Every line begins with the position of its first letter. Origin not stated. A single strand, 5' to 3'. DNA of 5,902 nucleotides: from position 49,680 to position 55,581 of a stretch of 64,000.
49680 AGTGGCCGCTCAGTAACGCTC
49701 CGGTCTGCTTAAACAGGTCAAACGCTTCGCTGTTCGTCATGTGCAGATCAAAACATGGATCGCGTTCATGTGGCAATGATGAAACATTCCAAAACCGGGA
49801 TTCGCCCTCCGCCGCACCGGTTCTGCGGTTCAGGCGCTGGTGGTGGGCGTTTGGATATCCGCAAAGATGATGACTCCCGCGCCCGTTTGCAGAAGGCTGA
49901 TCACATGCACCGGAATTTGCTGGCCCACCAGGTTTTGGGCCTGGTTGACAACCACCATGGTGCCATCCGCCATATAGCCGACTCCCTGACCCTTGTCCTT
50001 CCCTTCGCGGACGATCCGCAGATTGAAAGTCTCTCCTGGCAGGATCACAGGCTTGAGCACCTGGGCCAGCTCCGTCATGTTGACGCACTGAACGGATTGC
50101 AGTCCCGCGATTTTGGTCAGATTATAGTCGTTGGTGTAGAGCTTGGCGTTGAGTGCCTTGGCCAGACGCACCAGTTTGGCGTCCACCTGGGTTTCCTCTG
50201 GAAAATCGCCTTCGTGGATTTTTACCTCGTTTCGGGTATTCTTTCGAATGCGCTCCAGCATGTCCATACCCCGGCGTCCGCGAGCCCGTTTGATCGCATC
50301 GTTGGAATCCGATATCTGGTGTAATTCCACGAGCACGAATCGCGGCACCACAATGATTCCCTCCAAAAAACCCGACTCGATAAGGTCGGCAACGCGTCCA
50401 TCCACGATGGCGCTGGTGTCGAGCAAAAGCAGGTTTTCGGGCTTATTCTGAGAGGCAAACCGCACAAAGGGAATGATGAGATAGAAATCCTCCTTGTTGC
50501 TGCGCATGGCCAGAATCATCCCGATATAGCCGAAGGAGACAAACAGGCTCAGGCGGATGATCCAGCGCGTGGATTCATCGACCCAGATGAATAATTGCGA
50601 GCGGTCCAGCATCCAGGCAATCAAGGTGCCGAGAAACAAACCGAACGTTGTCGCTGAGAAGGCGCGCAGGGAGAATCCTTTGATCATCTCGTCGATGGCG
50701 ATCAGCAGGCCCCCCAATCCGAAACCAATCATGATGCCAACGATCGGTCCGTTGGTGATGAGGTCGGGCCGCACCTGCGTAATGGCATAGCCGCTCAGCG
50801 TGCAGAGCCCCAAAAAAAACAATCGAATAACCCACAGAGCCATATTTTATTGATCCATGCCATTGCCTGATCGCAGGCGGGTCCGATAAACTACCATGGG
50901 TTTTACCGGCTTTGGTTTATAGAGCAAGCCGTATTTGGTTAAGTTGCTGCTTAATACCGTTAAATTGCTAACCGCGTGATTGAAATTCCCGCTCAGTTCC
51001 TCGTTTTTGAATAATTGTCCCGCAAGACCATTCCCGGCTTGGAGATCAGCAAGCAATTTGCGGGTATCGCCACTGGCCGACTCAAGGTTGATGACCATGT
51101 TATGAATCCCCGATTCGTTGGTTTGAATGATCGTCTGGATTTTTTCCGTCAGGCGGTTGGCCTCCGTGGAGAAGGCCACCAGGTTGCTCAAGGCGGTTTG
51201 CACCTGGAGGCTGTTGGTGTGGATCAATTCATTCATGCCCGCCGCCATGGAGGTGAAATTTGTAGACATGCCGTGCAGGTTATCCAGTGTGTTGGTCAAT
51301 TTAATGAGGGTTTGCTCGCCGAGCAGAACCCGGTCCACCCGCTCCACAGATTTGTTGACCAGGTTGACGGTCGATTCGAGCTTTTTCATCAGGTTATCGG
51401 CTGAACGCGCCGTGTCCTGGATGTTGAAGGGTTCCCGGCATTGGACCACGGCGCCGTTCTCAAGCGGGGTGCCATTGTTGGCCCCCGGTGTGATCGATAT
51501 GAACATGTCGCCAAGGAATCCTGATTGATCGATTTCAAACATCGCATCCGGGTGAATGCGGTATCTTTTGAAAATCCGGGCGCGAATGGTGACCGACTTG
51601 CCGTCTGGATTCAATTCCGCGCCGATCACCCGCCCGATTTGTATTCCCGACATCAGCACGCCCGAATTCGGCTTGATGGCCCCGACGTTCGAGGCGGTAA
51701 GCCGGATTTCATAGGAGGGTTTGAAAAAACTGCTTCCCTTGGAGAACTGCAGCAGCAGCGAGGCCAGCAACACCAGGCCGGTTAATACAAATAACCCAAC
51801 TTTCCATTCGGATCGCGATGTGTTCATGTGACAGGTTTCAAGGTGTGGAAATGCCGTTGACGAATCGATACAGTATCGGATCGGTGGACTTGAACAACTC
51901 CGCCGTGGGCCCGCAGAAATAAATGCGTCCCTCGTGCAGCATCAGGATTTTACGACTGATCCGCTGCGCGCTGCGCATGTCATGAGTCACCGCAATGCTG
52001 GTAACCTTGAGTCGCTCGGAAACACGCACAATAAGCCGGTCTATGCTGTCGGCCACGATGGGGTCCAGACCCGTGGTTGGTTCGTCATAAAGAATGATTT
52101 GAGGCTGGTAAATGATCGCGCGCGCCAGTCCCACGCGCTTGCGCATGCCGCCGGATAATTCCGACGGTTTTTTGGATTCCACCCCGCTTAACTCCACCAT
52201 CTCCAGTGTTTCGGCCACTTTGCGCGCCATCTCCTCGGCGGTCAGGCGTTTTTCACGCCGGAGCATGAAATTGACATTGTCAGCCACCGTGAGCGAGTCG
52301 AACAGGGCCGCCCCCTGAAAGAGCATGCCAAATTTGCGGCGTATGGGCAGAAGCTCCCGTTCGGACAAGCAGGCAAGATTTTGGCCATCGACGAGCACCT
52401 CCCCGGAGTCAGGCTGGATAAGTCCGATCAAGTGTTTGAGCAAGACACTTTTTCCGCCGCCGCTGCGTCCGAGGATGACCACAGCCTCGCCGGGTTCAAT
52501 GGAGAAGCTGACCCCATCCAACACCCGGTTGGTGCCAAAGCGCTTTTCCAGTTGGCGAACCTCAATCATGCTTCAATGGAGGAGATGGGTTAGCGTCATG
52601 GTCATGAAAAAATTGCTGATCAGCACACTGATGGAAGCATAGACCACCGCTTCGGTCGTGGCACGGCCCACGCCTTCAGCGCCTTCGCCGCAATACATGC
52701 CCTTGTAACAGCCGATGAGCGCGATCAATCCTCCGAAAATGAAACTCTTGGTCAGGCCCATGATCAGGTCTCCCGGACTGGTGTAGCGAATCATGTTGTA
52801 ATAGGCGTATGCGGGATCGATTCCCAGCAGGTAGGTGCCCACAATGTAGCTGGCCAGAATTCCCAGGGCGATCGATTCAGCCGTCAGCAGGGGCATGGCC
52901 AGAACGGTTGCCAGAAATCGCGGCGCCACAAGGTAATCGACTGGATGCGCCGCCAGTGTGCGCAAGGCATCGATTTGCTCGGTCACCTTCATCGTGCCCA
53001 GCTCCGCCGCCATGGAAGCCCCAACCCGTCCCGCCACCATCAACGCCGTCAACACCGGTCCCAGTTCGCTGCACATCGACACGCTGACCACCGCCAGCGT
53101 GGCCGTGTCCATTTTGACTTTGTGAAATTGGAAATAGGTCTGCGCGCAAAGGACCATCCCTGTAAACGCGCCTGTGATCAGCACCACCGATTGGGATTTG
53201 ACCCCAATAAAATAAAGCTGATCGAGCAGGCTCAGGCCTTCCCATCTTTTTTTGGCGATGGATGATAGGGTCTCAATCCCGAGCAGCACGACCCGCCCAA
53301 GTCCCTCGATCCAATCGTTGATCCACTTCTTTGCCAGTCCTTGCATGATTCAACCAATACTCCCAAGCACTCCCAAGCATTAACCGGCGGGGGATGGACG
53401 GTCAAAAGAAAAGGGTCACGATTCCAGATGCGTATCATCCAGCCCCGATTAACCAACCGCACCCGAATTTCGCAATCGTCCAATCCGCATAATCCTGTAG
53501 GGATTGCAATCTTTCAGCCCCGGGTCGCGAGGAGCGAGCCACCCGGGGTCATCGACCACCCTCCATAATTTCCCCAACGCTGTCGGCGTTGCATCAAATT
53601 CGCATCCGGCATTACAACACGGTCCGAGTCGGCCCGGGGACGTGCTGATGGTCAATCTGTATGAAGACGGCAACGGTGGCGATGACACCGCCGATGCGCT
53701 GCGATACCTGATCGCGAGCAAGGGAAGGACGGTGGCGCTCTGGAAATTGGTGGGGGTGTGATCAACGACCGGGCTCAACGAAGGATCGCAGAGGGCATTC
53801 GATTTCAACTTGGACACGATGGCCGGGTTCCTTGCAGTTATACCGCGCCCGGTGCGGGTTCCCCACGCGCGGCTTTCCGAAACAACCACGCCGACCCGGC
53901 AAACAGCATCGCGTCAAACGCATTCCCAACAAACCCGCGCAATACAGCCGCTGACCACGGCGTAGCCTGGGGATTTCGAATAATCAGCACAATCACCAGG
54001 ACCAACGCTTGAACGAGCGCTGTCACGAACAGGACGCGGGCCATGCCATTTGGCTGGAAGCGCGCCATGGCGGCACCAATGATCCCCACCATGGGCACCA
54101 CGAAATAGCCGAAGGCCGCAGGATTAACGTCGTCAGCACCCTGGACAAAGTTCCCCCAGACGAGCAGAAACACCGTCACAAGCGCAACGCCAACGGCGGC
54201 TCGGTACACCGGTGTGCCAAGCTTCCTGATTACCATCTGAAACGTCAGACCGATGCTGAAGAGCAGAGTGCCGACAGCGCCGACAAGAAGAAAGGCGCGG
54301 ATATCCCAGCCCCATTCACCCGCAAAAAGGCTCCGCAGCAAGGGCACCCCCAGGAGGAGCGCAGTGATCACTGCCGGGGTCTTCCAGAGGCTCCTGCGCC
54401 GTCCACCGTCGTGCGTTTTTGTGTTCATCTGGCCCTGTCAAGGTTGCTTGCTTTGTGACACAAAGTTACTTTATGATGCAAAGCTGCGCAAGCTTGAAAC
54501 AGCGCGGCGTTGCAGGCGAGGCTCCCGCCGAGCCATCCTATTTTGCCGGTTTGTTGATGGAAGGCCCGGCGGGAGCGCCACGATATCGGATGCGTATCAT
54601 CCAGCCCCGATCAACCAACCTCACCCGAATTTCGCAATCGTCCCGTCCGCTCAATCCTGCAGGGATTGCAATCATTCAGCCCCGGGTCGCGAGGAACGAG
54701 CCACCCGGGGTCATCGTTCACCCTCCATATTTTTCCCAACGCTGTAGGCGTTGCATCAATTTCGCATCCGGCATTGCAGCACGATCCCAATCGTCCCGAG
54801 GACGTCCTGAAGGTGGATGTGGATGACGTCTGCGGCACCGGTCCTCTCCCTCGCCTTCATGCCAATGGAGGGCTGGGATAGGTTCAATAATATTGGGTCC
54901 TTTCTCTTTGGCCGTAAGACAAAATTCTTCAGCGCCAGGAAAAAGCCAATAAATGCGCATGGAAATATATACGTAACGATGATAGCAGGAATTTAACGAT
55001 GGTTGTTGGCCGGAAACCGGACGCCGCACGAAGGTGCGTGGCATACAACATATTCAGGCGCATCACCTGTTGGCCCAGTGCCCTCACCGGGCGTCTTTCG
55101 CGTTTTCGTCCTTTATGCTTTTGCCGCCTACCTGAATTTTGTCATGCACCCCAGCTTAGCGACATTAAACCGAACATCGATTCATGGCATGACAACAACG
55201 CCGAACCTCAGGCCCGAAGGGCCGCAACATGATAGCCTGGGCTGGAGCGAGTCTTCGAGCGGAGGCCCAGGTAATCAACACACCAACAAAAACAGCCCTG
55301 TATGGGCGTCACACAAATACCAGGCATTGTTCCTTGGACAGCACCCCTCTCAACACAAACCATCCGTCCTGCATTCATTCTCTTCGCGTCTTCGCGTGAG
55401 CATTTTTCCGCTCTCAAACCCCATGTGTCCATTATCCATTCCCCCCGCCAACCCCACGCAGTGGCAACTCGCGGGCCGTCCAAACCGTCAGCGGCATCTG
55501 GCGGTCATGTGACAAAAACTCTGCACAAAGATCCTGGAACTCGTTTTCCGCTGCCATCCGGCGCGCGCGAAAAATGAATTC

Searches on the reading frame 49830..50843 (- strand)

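Call 43: search_protein_families(library=pfam, proteins=[window:49830-50843:-], max_evalue=0.01)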
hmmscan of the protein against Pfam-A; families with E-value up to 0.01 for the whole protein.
window:49830-50843:- (337 aa): 5 families
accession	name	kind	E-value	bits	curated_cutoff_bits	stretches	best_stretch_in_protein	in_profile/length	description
PF01850.27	PIN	-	7.7e-05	23.7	23.6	1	140-247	2-119/120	PIN domain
PF01938.26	TRAM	-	0.0019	18.5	21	1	269-314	4-48/61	TRAM domain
PF13638.12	PIN_4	-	0.0028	18.4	21.9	1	141-256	3-131/132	PIN domain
PF00654.25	Voltage_CLC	-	0.0067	16.1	24.8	1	43-112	107-177/346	Voltage gated chloride channel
PF08745.17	PIN_5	-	0.0075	16.1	27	0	218-265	155-202/205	PINc domain ribonuclease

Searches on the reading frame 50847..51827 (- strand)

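Call 43: search_protein_families(library=pfam, proteins=[window:50847-51827:-], max_evalue=0.01)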
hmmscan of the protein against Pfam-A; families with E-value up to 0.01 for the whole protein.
window:50847-51827:- (326 aa): 1 family
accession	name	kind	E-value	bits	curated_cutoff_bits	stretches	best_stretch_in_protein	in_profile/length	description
PF02470.25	MlaD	-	1e-14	55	25.1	1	38-115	2-81/81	MlaD protein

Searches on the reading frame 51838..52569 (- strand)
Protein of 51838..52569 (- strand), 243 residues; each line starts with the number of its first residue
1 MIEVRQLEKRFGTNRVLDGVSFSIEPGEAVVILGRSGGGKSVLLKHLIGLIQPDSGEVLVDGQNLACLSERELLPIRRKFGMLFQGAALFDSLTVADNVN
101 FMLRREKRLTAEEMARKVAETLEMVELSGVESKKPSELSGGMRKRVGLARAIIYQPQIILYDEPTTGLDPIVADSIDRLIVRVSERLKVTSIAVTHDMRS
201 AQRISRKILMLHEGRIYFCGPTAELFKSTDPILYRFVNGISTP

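Call 43: search_protein_families(library=pfam, proteins=[window:51838-52569:-], max_evalue=0.01)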
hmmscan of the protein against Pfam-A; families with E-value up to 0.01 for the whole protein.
window:51838-52569:- (243 aa): 2 families
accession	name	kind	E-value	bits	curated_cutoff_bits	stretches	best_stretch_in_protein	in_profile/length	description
PF00005.33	ABC_tran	-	7.5e-35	120.9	25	1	17-166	1-137/137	ABC transporter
PF13304.12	AAA_21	-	0.0024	18.4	27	0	135-197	235-299/304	AAA domain, putative AbiEii toxin, Type IV TA system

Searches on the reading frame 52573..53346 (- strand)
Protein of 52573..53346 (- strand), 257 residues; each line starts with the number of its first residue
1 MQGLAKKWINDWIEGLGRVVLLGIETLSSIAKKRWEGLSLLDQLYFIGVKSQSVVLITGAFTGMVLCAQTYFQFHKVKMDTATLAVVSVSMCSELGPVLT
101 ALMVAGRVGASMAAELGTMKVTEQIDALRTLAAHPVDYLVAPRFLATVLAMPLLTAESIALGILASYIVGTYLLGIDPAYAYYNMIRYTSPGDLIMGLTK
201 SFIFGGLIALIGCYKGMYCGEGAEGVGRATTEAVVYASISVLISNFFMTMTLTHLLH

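Call 15: find_homologous_proteins(query=window:52573-53346:-, max_evalue=1e-40)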
Query window:52573-53346:- (257 aa): 7837 proteins with E <= 1e-40 among 8000 candidates; the best 120 are listed.
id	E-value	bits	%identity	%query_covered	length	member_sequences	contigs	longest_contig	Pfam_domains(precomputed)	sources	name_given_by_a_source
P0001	3.4e-151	520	92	100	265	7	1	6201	PF02405.22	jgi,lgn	-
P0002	7.3e-145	499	89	100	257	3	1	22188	PF02405.22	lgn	-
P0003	2.4e-144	497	89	100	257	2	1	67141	PF02405.22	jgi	jgi:phospholipid/cholesterol/gamma-HCH transport system permease protein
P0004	1.1e-119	417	76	100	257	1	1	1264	PF02405.22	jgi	jgi:phospholipid/cholesterol/gamma-HCH transport system permease protein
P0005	1.4e-119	416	75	100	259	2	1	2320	PF02405.22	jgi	jgi:phospholipid/cholesterol/gamma-HCH transport system permease protein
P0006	4.5e-119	414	77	96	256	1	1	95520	PF02405.22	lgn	-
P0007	5.9e-119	414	76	100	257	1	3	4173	PF02405.22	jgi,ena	-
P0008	7.0e-119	414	76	96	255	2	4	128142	PF02405.22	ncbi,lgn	-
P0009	9.7e-119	413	74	100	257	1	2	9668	PF02405.22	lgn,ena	-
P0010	1.8e-118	413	76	95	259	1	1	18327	PF02405.22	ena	-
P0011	3.3e-118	412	75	100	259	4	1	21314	PF02405.22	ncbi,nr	ncbi:MAG: ABC transporter permease [Verrucomicrobia bacterium]|nr:ABC transporter permease [Verrucom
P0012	3.9e-118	411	73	100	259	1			PF02405.22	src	-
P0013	5.5e-118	411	74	100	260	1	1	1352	PF02405.22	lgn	-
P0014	6.0e-118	411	74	100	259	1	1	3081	PF02405.22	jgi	jgi:phospholipid/cholesterol/gamma-HCH transport system permease protein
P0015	8.0e-118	410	74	96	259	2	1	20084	PF02405.22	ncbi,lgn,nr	ncbi:MAG: hypothetical protein JWR19_1274 [Pedosphaera sp.]|nr:hypothetical protein [Pedosphaera sp.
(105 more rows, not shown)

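Call 16: find_encoding_contigs(protein=P0003, flank=10000, max_places=4)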
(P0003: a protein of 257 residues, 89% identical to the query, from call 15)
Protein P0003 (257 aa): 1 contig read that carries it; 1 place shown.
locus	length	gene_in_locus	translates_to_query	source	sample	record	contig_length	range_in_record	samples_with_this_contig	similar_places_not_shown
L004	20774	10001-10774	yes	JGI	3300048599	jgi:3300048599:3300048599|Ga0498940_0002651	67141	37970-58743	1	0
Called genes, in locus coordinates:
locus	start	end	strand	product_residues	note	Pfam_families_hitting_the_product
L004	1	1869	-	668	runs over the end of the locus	-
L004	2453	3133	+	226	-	-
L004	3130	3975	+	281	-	PF01297:ZnuA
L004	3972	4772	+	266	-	PF00005:ABC_tran, PF13304:AAA_21 (weak)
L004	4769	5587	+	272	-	PF00950:ABC-3, PF01032:FecCD (weak)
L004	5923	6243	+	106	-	PF00076:RRM_1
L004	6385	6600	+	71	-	PF01176:eIF-1a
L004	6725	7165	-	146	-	PF06983:3-dmu-9_3-mt, PF00903:Glyoxalase (weak)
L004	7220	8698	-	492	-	PF02310:B12-binding, PF04055:Radical_SAM, PF13282:DUF4070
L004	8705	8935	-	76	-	-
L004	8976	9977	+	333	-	PF01207:Dus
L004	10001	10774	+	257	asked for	PF02405:MlaE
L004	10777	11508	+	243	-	PF00005:ABC_tran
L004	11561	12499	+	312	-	PF02470:MlaD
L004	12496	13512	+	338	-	-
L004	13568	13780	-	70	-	-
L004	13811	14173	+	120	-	PF00156:Pribosyltran (weak)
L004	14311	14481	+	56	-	-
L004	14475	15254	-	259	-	PF04029:2-ph_phosp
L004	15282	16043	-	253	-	PF07934:OGG_N, PF00730:HhH-GPD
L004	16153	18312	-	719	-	PF01569:PAP2, PF13231:PMT_2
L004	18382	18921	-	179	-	PF00156:Pribosyltran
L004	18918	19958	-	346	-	PF00140:Sigma70_r1_2, PF04542:Sigma70_r2, PF04539:Sigma70_r3, PF04545:Sigma70_r4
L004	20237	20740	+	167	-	PF00731:AIRC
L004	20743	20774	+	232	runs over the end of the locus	PF01863:YgjP-like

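Call 17: find_encoding_contigs(protein=P0002, flank=10000, max_places=4)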
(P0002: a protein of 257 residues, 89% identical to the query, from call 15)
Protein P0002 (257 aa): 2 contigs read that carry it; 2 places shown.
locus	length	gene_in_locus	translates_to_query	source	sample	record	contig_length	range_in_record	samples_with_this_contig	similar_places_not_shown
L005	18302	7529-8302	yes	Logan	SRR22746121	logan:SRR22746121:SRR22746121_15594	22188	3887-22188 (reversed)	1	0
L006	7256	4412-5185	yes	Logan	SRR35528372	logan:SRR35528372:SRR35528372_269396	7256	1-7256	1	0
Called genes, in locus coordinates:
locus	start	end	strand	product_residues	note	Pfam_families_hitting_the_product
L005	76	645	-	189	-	PF01327:Pep_deformylase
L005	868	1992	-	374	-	PF25270:Khk, PF00294:PfkB (faint)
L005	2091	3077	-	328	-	PF02195:ParB_N, PF17762:HTH_ParB, PF23552:ParB_C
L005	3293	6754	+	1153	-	PF09286:Pro-kuma_activ, PF05345:He_PIG, PF17963:Big_9 (weak)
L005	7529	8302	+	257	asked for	PF02405:MlaE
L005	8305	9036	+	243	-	PF00005:ABC_tran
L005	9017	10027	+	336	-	PF02470:MlaD, PF28544:Helical_needle (weak)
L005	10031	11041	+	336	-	-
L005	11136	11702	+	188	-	PF00156:Pribosyltran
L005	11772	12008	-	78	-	-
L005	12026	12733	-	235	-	PF04029:2-ph_phosp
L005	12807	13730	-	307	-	PF07934:OGG_N, PF00730:HhH-GPD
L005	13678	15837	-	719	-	PF01569:PAP2, PF13231:PMT_2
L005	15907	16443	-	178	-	PF00156:Pribosyltran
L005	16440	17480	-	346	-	PF00140:Sigma70_r1_2, PF04542:Sigma70_r2, PF04539:Sigma70_r3, PF04545:Sigma70_r4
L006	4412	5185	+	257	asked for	PF02405:MlaE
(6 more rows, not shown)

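Call 18: find_encoding_contigs(protein=P0001, flank=10000, max_places=4)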
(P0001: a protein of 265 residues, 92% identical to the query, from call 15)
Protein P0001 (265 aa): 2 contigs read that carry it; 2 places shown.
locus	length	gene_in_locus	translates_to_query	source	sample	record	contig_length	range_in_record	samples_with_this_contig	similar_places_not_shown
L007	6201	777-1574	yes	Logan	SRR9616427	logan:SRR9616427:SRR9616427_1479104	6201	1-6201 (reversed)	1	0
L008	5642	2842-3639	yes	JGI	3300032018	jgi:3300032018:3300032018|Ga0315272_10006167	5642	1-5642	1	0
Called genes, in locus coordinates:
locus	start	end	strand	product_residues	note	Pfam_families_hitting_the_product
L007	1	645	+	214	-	?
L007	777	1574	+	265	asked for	PF02405:MlaE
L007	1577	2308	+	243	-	PF00005:ABC_tran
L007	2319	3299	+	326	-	PF02470:MlaD, PF28544:Helical_needle (weak)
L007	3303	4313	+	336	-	-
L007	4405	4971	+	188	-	PF00156:Pribosyltran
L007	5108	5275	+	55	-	-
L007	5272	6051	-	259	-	PF04029:2-ph_phosp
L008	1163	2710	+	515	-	PF03747:ADP_ribosyl_GH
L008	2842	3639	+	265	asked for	PF02405:MlaE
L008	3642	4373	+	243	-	PF00005:ABC_tran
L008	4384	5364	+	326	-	PF02470:MlaD, PF28544:Helical_needle (weak)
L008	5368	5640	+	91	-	?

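Call 43: search_protein_families(library=pfam, proteins=[window:52573-53346:-], max_evalue=0.01)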
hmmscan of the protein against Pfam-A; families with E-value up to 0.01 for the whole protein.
window:52573-53346:- (257 aa): 1 family
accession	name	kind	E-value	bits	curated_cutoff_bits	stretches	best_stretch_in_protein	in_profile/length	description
PF02405.21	MlaE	-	4.5e-74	249.1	22.5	1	41-250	2-211/212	Permease MlaE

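Call 49: find_encoding_contigs(protein=window:52573-53346:-, flank=4000, max_places=10)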
Protein window:52573-53346:- (257 aa): 2 contigs read that carry it; 1 place shown.
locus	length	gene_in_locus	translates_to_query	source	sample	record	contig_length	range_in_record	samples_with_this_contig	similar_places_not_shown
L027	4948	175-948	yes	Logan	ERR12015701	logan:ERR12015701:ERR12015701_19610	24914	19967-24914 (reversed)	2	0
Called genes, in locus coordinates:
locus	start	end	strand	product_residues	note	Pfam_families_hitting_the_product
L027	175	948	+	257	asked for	PF02405:MlaE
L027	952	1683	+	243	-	PF00005:ABC_tran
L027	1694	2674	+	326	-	PF02470:MlaD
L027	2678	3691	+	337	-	-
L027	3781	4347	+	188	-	PF00156:Pribosyltran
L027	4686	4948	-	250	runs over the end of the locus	PF04029:2-ph_phosp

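Call 76: list_cluster_members(proteins=[P0001, window:52573-53346:-])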
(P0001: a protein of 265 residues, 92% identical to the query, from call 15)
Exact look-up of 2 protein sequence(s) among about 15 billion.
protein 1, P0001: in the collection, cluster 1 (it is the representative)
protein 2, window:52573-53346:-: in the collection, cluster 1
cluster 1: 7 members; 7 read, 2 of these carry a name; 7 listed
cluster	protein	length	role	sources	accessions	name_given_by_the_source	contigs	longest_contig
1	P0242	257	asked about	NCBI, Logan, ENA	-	-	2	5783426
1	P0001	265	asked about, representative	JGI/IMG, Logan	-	-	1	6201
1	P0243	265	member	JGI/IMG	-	phospholipid/cholesterol/gamma-HCH transport system permease protein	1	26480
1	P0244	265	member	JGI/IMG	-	phospholipid/cholesterol/gamma-HCH transport system permease protein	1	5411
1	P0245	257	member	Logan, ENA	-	-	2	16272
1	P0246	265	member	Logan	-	-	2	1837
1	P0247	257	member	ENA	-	-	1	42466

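Call 78: find_encoding_contigs(protein=P0244, flank=10000, max_places=5)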
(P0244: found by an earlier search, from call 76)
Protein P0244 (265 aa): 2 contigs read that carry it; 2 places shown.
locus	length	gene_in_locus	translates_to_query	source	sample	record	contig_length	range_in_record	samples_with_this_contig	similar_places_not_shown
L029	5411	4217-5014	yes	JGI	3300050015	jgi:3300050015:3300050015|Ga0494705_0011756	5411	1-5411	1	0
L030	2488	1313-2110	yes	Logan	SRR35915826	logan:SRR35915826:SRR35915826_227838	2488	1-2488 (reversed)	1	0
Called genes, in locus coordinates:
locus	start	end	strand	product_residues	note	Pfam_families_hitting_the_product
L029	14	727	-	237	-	PF01327:Pep_deformylase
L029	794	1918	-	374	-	PF25270:Khk, PF00294:PfkB (weak)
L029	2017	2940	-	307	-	PF02195:ParB_N, PF17762:HTH_ParB, PF23552:ParB_C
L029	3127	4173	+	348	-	PF01207:Dus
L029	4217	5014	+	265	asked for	PF02405:MlaE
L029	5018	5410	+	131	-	?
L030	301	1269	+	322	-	PF01207:Dus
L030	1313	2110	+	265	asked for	PF02405:MlaE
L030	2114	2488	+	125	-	?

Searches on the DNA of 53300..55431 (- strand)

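Call 7: search_rna_families(source=window, start=53300, end=55100, threshold=evalue, max_evalue=10, show_alignments=3)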
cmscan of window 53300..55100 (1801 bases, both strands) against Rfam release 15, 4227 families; matches with E-value up to 10: 2.
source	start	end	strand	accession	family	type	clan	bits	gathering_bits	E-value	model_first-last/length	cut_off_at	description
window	54516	54580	+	RF00733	mir-296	Gene; miRNA;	-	17.8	66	2.2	1-79/79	no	mir-296 microRNA precursor family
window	54854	54871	+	RF01696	Chlorobi-1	Gene; sRNA;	-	12.4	50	6.8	6-23/67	no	Chlorobi-1 RNA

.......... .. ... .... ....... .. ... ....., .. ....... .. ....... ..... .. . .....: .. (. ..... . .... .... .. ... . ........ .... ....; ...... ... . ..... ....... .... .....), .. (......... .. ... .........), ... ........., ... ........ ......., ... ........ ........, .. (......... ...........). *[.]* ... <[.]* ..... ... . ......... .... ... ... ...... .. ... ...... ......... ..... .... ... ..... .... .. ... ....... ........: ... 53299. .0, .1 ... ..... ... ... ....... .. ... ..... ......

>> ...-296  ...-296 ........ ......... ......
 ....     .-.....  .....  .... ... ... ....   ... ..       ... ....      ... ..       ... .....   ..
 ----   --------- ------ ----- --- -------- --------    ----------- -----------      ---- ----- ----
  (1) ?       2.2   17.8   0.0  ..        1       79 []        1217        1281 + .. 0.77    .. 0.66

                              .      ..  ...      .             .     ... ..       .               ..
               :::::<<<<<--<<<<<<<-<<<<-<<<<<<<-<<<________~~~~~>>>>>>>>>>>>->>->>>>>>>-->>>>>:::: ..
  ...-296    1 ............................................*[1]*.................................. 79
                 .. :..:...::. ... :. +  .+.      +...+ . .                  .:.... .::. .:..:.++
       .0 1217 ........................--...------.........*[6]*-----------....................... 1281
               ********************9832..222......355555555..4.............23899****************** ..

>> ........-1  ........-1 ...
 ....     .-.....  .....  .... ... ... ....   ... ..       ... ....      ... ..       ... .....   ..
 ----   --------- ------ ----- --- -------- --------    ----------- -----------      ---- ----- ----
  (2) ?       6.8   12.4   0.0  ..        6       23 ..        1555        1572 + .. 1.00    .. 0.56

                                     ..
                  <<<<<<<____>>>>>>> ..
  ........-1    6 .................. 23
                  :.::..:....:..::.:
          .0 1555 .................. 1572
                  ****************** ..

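Call 59: search_dna_similar(query=window:53347-55431:-, collection=plasmids, mode=distant, max_evalue=0.001, max_rows=10)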
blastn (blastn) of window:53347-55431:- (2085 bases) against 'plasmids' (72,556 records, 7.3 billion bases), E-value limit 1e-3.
No match.

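Call 60: search_dna_similar(query=window:53347-55431:-, collection=phages, mode=distant, max_evalue=0.001, max_rows=10)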
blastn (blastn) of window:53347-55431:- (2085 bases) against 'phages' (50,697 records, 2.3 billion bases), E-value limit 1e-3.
No match.
